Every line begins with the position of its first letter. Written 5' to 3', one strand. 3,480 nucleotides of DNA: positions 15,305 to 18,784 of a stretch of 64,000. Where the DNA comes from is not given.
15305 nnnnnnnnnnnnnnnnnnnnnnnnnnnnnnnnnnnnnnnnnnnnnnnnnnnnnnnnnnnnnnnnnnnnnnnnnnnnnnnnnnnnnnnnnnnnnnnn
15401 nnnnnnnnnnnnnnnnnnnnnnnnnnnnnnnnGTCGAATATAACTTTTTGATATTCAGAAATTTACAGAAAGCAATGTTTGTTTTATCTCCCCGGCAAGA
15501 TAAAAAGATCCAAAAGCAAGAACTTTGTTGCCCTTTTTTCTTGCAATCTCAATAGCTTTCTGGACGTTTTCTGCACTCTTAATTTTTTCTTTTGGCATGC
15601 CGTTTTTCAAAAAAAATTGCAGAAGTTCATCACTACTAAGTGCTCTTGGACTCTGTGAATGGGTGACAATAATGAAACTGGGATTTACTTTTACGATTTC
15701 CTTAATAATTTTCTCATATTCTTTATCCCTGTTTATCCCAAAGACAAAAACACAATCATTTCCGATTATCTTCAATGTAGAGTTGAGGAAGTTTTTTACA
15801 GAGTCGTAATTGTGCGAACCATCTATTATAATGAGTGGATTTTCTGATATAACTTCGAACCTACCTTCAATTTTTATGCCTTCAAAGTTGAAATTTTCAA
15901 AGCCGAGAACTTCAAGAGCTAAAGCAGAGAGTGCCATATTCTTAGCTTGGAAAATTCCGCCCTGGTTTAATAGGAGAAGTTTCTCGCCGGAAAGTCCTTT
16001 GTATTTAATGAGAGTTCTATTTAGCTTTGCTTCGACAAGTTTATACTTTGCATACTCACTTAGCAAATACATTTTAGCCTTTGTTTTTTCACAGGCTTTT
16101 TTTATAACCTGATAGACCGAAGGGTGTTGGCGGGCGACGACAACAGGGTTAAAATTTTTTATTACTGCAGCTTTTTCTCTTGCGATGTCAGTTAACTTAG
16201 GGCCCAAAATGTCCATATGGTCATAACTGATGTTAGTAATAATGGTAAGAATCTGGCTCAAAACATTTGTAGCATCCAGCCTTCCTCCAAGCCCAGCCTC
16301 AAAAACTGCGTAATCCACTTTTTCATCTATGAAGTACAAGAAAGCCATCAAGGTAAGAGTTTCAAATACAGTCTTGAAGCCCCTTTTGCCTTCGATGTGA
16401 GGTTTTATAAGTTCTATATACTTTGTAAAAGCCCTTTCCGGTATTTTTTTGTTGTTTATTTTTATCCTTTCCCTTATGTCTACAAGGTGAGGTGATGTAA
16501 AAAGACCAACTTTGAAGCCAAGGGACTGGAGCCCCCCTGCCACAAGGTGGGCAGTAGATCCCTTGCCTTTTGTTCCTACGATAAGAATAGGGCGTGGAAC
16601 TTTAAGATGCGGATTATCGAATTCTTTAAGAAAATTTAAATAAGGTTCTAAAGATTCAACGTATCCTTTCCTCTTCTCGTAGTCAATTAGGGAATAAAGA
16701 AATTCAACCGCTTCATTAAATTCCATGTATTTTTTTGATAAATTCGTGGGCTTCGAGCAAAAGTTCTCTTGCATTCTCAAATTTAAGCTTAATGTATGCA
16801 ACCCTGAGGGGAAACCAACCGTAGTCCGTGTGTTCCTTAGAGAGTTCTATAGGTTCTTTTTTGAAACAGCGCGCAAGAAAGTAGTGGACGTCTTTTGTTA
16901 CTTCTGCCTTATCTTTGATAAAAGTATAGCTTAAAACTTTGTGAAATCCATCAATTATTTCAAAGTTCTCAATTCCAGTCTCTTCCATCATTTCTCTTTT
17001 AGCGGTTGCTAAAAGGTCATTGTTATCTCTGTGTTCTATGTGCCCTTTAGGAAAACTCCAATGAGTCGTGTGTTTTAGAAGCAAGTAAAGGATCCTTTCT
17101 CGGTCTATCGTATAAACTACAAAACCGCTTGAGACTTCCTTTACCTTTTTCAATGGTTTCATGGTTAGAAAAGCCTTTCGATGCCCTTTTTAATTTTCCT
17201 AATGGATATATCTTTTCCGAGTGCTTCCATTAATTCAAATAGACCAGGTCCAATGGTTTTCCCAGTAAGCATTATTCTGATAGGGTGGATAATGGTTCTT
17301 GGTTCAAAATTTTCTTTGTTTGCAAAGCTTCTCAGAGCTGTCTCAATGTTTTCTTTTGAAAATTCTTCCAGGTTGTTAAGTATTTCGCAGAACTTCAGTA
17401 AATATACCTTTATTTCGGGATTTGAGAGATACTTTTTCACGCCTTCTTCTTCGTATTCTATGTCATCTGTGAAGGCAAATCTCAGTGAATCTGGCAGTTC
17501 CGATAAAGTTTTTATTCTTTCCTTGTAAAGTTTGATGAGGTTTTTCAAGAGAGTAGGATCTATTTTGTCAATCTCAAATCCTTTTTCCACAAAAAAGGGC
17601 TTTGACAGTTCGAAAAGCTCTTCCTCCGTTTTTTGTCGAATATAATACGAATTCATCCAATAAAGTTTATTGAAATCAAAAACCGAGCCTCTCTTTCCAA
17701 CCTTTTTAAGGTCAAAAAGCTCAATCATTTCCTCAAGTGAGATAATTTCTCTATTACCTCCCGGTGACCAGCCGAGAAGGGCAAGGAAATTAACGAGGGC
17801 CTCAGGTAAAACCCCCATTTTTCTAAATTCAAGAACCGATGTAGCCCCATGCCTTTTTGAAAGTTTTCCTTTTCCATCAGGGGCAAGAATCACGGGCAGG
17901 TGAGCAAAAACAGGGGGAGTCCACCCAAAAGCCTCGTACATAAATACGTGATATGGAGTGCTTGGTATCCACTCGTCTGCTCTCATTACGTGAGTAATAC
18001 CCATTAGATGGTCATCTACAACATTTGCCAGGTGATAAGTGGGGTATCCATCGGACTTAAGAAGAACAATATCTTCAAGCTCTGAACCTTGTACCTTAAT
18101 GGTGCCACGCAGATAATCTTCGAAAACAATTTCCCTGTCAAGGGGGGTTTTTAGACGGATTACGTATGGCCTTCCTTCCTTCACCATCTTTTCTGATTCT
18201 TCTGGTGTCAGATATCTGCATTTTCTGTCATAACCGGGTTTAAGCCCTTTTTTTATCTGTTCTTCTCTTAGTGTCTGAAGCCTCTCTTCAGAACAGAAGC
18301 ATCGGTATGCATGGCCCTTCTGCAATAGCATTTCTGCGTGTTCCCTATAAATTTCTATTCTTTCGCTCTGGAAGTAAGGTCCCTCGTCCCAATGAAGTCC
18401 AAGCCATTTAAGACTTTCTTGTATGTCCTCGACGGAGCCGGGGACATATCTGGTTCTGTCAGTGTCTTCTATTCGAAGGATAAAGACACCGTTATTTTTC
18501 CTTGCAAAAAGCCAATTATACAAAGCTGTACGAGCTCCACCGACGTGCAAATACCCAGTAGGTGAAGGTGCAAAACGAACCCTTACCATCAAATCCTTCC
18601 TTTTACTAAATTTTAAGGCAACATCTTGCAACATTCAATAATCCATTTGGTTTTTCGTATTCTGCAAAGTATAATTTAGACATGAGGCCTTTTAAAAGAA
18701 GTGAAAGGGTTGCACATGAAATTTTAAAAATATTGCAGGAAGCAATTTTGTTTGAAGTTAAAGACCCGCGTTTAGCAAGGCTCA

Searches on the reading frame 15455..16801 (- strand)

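Call 77: search_protein_families(library=pfam, proteins=[window:15455-16801:-], max_evalue=0.00001)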
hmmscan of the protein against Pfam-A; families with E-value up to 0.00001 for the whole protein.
window:15455-16801:- (448 aa): 2 families
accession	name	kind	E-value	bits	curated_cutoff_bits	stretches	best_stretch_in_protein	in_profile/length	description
PF02875.26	Mur_ligase_C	-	9.9e-12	46.2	28.4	1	313-432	1-126/127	Mur ligase, glutamate ligase domain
PF08245.18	Mur_ligase_M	-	1.8e-11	44.8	24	1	75-295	2-199/200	Mur ligase middle domain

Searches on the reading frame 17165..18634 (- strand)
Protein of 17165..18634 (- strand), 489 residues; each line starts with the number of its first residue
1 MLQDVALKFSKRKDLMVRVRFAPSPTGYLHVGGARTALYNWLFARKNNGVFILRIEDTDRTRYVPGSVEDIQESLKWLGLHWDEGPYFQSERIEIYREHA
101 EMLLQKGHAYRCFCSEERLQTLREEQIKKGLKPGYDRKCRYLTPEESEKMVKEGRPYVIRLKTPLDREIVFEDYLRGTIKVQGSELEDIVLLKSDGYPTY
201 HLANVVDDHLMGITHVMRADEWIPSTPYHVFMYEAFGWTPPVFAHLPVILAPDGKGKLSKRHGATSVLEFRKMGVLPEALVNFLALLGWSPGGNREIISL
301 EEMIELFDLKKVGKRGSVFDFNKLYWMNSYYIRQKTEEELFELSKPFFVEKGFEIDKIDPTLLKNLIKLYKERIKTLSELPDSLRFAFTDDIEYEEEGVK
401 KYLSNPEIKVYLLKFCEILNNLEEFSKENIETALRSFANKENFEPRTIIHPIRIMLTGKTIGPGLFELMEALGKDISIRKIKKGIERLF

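Call 77: search_protein_families(library=pfam, proteins=[window:17165-18634:-], max_evalue=0.00001)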
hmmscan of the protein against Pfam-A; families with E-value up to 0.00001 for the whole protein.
window:17165-18634:- (489 aa): 2 families
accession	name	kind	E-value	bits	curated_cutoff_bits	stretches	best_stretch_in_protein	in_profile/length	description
PF00749.27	tRNA-synt_1c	-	3.1e-110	368.4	23.4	1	16-326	1-314/314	tRNA synthetases class I (E and Q), catalytic domain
PF19269.4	Anticodon_2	-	5.6e-34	118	23.6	1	340-485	2-141/141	Anticodon binding domain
